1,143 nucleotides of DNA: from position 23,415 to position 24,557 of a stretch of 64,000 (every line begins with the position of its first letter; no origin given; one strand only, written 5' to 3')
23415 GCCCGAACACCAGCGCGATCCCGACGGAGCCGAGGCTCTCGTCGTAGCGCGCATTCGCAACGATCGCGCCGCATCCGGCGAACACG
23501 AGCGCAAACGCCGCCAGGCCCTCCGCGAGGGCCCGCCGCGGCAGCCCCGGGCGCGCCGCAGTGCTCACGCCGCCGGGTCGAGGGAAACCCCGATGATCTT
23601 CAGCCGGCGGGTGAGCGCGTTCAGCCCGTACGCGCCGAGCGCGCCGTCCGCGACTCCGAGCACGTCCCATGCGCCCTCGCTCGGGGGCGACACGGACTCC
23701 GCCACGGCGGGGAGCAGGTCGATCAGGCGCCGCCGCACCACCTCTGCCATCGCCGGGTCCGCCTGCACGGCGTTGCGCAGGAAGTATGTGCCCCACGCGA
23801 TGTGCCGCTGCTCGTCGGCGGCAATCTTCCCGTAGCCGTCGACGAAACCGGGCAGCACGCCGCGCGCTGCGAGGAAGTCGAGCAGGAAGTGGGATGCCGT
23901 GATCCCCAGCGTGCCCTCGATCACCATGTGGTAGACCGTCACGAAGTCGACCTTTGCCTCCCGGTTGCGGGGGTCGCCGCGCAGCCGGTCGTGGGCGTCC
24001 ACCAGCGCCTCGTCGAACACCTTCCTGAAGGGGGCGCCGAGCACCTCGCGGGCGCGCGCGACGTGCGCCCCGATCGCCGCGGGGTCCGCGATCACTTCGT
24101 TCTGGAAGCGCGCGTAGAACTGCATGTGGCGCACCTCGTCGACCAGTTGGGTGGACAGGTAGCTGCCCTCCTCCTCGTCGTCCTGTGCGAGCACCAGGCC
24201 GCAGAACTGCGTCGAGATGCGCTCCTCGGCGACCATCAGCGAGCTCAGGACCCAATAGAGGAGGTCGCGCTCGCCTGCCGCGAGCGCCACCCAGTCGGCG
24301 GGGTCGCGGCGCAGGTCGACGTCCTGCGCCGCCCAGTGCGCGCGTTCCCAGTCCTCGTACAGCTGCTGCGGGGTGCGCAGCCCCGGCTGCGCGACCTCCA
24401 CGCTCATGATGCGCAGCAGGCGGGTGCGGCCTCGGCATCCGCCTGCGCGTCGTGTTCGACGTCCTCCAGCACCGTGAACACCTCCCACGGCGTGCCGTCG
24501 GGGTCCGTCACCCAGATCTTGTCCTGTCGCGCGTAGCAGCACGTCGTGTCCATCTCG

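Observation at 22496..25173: ars operon with an embedded, translationally coupled RNR-R2-like di-metal protein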

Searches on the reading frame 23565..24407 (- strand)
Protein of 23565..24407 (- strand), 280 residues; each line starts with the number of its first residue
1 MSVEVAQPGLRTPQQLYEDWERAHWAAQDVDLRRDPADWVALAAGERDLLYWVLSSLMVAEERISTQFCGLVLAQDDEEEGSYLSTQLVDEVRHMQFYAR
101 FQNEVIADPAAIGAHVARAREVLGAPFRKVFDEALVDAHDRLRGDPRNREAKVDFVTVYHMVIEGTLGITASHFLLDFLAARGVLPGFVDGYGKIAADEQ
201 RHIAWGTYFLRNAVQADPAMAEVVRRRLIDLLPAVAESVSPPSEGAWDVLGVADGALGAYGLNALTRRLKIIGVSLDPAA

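Call 5: search_protein_families(library=pfam, proteins=[window:23565-24407:-], max_evalue=0.01)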
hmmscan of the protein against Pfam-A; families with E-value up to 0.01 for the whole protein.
window:23565-24407:- (280 aa): 3 families
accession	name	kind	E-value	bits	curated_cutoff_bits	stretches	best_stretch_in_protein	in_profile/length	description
PF00268.27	Ribonuc_red_sm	-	2.1e-14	54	33.6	1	15-221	14-219/281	Ribonucleotide reductase, small chain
PF02332.24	Phenol_Hydrox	-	5.7e-05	23.2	24.4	1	84-137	106-163/230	Methane/Phenol/Alkene Hydroxylase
PF11583.14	AurF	-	0.0025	17.4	29.6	0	76-127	99-152/282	P-aminobenzoate N-oxygenase AurF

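Call 6: search_protein_families(library=ncbifam, proteins=[window:23565-24407:-], max_evalue=0.01)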
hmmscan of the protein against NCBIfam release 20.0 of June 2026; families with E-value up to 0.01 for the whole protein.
window:23565-24407:- (280 aa): 7 families
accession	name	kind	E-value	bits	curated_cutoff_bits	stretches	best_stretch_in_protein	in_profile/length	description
NF006200.0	PRK08326.1-3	equivalog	8e-34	117.3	194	1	13-235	31-249/321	R2-like ligand-binding oxidase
NF006199.0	PRK08326.1-2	equivalog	3.3e-31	108.5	286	1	13-273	31-288/324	R2-like ligand-binding oxidase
NF006202.0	PRK08326.1-5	equivalog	3.2e-30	105.4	315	1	13-232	19-234/297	R2-like ligand-binding oxidase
NF006201.0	PRK08326.1-4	equivalog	1.7e-23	83.2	346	1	13-235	20-238/313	R2-like ligand-binding oxidase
NF006198.0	PRK08326.1-1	subfamily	3.7e-20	72.4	274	1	13-216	27-227/308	R2-like ligand-binding oxidase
NF007184.0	PRK09614.1-3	equivalog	0.0011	18.4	310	1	14-103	44-133/346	ribonucleotide-diphosphate reductase subunit beta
NF007186.0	PRK09614.1-5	equivalog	0.0019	17.3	237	1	16-119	25-130/328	ribonucleotide-diphosphate reductase subunit beta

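Call 7: find_homologous_proteins(query=window:23565-24407:-, max_evalue=0.001)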
Query window:23565-24407:- (280 aa): 3647 proteins with E <= 0.001 among 8000 candidates; the best 120 are listed.
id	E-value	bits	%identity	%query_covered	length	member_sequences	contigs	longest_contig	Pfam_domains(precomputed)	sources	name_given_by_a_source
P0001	1.2e-181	620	100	100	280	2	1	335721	PF00268.28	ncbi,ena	-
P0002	1.3e-170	584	93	100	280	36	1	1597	PF00268.28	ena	-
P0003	1.2e-163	561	91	99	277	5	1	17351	PF00268.28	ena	-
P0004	6.1e-163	559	91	99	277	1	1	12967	PF00268.28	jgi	jgi:ribonucleoside-diphosphate reductase beta chain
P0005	7.5e-162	555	89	100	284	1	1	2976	PF00268.28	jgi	jgi:ribonucleoside-diphosphate reductase beta chain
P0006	3.5e-161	553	90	99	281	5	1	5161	PF00268.28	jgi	jgi:ribonucleoside-diphosphate reductase beta chain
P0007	3.9e-160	549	89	100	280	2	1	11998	PF00268.28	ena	-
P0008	6.1e-160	549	88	99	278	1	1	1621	PF00268.28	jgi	jgi:ribonucleoside-diphosphate reductase beta chain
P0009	8.8e-159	545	89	99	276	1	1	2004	PF00268.28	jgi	jgi:ribonucleoside-diphosphate reductase beta chain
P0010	2.4e-158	544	88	99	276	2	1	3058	PF00268.28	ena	-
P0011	3.1e-158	543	88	99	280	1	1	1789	PF00268.28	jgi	-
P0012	4.0e-158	543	87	100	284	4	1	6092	PF00268.28,PF02332.25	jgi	jgi:ribonucleoside-diphosphate reductase beta chain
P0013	6.7e-158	542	89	100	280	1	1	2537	PF00268.28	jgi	jgi:ribonucleoside-diphosphate reductase beta chain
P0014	8.8e-158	542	88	99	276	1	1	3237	PF00268.28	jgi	jgi:ribonucleoside-diphosphate reductase beta chain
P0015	2.0e-157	541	88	100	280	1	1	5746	PF00268.28,PF02332.25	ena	-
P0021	2.6e-155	534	86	99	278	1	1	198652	PF00268.28,PF02332.25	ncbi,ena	-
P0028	3.1e-154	530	86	99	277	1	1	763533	PF00268.28,PF02332.25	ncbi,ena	-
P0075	2.3e-147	508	85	95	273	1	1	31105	PF00268.28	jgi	jgi:ribonucleoside-diphosphate reductase beta chain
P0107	1.3e-145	502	82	99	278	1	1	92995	PF00268.28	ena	-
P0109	1.5e-145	502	83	96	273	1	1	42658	PF00268.28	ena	-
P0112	2.1e-145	501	81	99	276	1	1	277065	PF00268.28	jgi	jgi:ribonucleoside-diphosphate reductase beta chain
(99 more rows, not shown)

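Call 8: search_solved_structures(query=window:23565-24407:-, max_evalue=0.01, show_alignments=2)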
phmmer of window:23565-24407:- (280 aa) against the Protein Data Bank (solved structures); distinct sequences matched with E-value up to 0.01: 28.
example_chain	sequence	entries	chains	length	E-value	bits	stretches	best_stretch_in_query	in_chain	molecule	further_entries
7qbp_A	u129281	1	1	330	3e-23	85.7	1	13-272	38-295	R2-like ligand binding oxidase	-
3ee4_A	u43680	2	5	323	1.3e-20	77.1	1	12-236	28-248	Probable ribonucleoside-diphosphate reductase | R2-LIKE LIGAND BINDING OXIDASE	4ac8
6f6f_A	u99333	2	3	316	1.8e-19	73.3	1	15-236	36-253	Ribonucleotide reductase small subunit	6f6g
4hr0_A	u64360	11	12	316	2.5e-19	72.9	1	15-236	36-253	Ribonuleotide reductase small subunit | Ribonucleotide reductase small subunit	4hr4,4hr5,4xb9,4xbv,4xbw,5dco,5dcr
6qk1_A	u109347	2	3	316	2.6e-19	72.8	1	15-236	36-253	Ribonucleotide reductase small subunit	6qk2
6f6h_A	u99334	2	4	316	3.4e-19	72.4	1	15-236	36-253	Ribonucleotide reductase small subunit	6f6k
6i93_A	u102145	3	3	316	3.4e-19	72.4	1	15-236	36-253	Ribonucleotide reductase small subunit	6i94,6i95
6i90_A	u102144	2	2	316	4.7e-19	72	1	15-236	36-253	Ribonucleotide reductase small subunit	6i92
6f65_A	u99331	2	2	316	6.1e-19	71.6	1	15-236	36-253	Ribonucleotide reductase small subunit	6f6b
6qjv_A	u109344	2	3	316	6.6e-19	71.5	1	15-236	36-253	Ribonucleotide reductase small subunit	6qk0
6f6c_A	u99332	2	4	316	8.2e-19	71.2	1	15-236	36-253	Ribonucleotide reductase small subunit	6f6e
6f6l_A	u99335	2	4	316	8.9e-19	71.1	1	15-236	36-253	Ribonucleotide reductase small subunit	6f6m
5omj_A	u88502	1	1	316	1.7e-18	70.1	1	15-236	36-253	Ribonucleotide reductase small subunit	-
6qrz_A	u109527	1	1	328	2e-17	66.7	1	12-216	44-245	Ribonucleoside-diphosphate reductase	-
7qbk_A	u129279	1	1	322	3e-16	62.8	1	13-215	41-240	R2-like ligand-binding oxidase (homolog II) from Sulfolobus acidocaldarius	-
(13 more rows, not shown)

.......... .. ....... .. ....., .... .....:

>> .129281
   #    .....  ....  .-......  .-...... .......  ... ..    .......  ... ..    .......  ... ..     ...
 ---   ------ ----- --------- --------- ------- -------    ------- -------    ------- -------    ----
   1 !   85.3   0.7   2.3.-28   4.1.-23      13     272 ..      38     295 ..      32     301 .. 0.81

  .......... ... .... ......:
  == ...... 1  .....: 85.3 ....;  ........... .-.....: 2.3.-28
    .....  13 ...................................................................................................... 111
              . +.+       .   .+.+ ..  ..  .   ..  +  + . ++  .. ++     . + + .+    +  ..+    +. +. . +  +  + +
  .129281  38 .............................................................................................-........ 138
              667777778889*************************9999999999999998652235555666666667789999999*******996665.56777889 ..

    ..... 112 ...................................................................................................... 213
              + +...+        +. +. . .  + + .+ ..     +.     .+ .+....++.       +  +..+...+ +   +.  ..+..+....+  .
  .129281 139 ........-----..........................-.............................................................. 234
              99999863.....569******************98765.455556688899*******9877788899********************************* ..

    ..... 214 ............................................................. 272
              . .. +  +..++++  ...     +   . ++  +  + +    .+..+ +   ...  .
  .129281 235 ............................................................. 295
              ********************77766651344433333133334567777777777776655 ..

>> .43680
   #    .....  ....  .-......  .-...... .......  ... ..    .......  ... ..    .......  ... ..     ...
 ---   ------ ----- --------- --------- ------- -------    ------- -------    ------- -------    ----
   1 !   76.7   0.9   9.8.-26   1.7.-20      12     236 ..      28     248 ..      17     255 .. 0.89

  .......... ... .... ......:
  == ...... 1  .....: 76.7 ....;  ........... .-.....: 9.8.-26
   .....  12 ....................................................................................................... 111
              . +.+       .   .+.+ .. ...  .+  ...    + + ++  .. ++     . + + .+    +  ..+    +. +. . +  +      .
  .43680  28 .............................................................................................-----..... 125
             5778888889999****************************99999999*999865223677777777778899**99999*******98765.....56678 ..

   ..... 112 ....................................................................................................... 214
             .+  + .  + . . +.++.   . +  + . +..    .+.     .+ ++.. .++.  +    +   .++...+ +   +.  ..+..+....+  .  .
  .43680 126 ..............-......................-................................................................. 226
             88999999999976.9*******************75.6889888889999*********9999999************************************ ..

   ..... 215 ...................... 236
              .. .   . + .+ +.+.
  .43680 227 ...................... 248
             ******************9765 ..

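Call 11: find_encoding_contigs(protein=P0028, flank=6000, max_places=3)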
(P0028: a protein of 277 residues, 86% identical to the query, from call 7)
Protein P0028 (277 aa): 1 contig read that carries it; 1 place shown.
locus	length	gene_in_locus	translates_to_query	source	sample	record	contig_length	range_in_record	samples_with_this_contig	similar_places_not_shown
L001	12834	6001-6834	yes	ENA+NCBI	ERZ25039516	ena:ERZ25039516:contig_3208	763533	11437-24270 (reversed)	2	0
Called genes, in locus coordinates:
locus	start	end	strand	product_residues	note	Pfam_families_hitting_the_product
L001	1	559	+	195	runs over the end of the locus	PF01966:HD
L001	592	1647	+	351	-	PF04055:Radical_SAM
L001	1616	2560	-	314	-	PF04909:Amidohydro_2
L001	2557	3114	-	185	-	PF03551:PadR, PF10400:Vir_act_alpha_C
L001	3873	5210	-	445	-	PF01546:Peptidase_M20, PF07687:M20_dimer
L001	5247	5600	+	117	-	PF12840:HTH_20, PF01022:HTH_5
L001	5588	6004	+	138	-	PF00903:Glyoxalase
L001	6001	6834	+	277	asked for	PF00268:Ribonuc_red_sm, PF02332:Phenol_Hydrox (faint)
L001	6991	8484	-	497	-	PF00171:Aldedh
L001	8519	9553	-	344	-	PF08240:ADH_N, PF16912:Glu_dehyd_C (weak), PF00107:ADH_zinc_N, PF13602:ADH_zinc_N_2 (weak)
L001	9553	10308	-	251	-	PF23441:SDR (weak), PF00106:adh_short, PF08659:KR, PF13561:adh_short_C2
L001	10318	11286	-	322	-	PF01073:3Beta_HSD, PF01370:Epimerase, PF02719:Polysacc_synt_2, PF04321:RmlD_sub_bind, PF05368:NmrA, PF07993:NAD_binding_4, PF13460:NAD_binding_10, PF16363:GDP_Man_Dehyd, +2 more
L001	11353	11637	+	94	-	-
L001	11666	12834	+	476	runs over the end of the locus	PF00224:PK, PF02887:PK_C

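Call 12: find_encoding_contigs(protein=P0112, flank=6000, max_places=3)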
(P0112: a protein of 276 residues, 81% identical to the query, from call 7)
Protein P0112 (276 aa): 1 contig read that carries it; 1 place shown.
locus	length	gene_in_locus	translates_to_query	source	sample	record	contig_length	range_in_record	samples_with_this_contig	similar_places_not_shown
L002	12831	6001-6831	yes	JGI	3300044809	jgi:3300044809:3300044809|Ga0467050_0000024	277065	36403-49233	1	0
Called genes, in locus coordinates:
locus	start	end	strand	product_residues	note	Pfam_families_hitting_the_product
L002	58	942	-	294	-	PF00528:BPD_transp_1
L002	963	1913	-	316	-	PF00528:BPD_transp_1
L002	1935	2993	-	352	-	PF12849:PBP_like_2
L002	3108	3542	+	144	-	PF00486:Trans_reg_C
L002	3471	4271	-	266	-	PF00072:Response_reg (weak), PF00486:Trans_reg_C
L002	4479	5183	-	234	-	PF00230:MIP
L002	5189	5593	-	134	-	PF01451:LMWPc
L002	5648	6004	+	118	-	PF01022:HTH_5, PF12840:HTH_20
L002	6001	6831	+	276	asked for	PF00268:Ribonuc_red_sm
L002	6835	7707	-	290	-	PF02673:BacA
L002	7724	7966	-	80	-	-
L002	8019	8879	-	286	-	PF02535:Zip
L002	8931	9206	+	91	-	-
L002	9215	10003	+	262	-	PF00378:ECH_1, PF16113:ECH_2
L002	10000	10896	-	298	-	-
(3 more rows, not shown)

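Call 13: search_protein_representatives(protein=window:23565-24407:-)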
Query: 280 residues. Proteins with E-value up to 0.001 (for the whole library): 1288; up to 1e-10: 703; up to 1e-30: 111. The best 150 are listed.
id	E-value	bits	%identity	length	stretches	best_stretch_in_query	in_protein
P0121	1.9e-93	329.1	80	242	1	10-193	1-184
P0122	6.2e-93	327.4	69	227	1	10-228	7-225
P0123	1.6e-80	286.7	51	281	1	8-277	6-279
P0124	1.7e-73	263.7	59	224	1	58-277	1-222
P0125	1.6e-72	260.5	79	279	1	1-151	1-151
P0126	1.0e-69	251.3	85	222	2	58-157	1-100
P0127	3.3e-64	233.2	70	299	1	6-194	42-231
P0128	4.8e-64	232.7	57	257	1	2-191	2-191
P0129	5.9e-63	229.1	75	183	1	9-162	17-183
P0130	1.5e-61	224.5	72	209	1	58-219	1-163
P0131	2.2e-58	214.1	66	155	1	122-276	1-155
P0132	9.7e-57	208.7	39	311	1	6-276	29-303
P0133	2.7e-56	207.3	39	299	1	7-278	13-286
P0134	2.8e-55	203.9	40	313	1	10-274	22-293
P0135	4.8e-53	196.6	55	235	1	58-244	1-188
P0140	2.8e-48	181.0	87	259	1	48-147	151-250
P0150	4.6e-43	163.9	50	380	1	6-188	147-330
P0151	5.6e-43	163.6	58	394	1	41-187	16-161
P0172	1.2e-37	146.1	50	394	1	42-255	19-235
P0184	5.2e-36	140.7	46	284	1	9-168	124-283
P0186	5.8e-36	140.6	60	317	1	36-151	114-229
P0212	1.5e-33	132.7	55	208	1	10-139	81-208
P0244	1.4e-29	119.7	58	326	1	10-121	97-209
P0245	1.7e-29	119.4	60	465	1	44-150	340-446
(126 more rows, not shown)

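Call 14: find_encoding_contigs(protein=P0001, flank=3000, max_places=2)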
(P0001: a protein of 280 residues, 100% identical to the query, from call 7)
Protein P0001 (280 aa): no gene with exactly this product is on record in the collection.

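Call 16: find_related_loci(query=A1, collection=genome_contigs, flank=6000)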
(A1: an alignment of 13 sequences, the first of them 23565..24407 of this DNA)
Query A1 (280 aa) in genome_contigs; peptide patterns used: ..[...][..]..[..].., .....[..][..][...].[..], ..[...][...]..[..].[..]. (x = any residue, [..] = any of these).
600 stretches matched a pattern (row limit reached: there are more); 293 encode a relative of the query (tblastn E <= 1e-3); the best 80 are kept; 80 distinct loci.
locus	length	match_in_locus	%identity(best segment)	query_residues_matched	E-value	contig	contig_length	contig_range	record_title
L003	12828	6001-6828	80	1-276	4e-147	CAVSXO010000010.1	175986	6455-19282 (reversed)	MAG: uncultured Solirubrobacterales bacterium isolate MFD05567.bin.2.250 genome assembly, contig: contig_155630, whole g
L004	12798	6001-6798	82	12-277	6e-146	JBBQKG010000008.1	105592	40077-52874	MAG: Solirubrobacterales bacterium isolate Co_metawrap_622 Cmw_622_k141_26448853_length_105592_cov_17.9994, whole genome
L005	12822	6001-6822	77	6-279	3e-142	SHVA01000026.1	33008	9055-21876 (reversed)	MAG: Solirubrobacterales bacterium isolate Baikal-deep-G24 BACOMB-C5837, whole genome shotgun sequence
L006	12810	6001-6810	77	10-279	7e-139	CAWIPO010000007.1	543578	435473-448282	MAG: uncultured Thermoleophilia bacterium isolate MFD05454.bin.2.240 genome assembly, contig: contig_22021, whole genome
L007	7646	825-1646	73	3-276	1e-128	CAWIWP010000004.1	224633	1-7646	MAG: uncultured Solirubrobacterales bacterium isolate MFD04935.bin.3.50 genome assembly, contig: contig_3989, whole geno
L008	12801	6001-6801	76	10-276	9e-127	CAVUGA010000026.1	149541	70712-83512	MAG: uncultured Solirubrobacterales bacterium isolate MFD04944.bin.3.336 genome assembly, contig: contig_67871, whole ge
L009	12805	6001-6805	79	10-277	3e-113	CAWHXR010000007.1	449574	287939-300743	MAG: uncultured Solirubrobacterales bacterium isolate MFD02199.bin.1.40 genome assembly, contig: contig_42254, whole gen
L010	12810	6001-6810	54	10-277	8e-93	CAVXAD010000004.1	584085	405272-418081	MAG: uncultured Thermoleophilaceae bacterium isolate MFD05176.bin.2.169 genome assembly, contig: contig_19810, whole gen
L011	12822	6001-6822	54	10-280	3e-91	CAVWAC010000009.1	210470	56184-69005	MAG: uncultured Solirubrobacterales bacterium isolate MFD01872.bin.2.183 genome assembly, contig: contig_50819, whole ge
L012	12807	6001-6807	55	6-276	1e-90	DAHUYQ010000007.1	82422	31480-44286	MAG TPA_asm: Solirubrobacterales bacterium isolate clean274 k141_930588, whole genome shotgun sequence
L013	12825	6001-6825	53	1-277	5e-89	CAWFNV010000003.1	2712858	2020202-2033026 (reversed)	MAG: uncultured Solirubrobacterales bacterium isolate MFD06092.bin.1.47 genome assembly, contig: contig_22501, whole gen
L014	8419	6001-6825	52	1-277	3e-89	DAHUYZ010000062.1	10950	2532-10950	MAG TPA_asm: Solirubrobacterales bacterium isolate clean278 NODE_62_length_10950_cov_3.777614, whole genome shotgun sequ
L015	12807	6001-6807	55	10-276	3e-88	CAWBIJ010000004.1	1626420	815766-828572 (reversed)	MAG: uncultured Solirubrobacterales bacterium isolate MFD09212.bin.1.66 genome assembly, contig: contig_4993, whole geno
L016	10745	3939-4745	55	7-277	3e-88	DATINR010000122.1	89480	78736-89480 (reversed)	MAG TPA_asm: Solirubrobacteraceae bacterium isolate SMAG_U15801 k141_1333546, whole genome shotgun sequence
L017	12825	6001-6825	53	1-277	6e-88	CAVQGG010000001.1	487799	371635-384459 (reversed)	MAG: uncultured Solirubrobacteraceae bacterium isolate MFD05512.bin.2.180 genome assembly, contig: contig_17108, whole g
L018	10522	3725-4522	53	10-277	2e-87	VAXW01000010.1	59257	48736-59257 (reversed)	MAG: Actinobacteria bacterium isolate AC_42 14_1009_09_40cm_scaffold_90, whole genome shotgun sequence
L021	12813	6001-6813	51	4-276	2e-83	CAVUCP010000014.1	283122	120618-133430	MAG: uncultured Solirubrobacteraceae bacterium isolate MFD01689.bin.2.66 genome assembly, contig: contig_56152, whole ge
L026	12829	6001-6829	79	1-277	3e-77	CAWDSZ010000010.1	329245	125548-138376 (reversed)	MAG: uncultured Solirubrobacterales bacterium isolate MFD04850.bin.2.360 genome assembly, contig: contig_81749, whole ge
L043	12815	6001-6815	52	10-277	3e-70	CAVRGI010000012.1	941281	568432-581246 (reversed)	MAG: uncultured Solirubrobacterales bacterium isolate MFD05377.bin.2.13 genome assembly, contig: contig_71828, whole gen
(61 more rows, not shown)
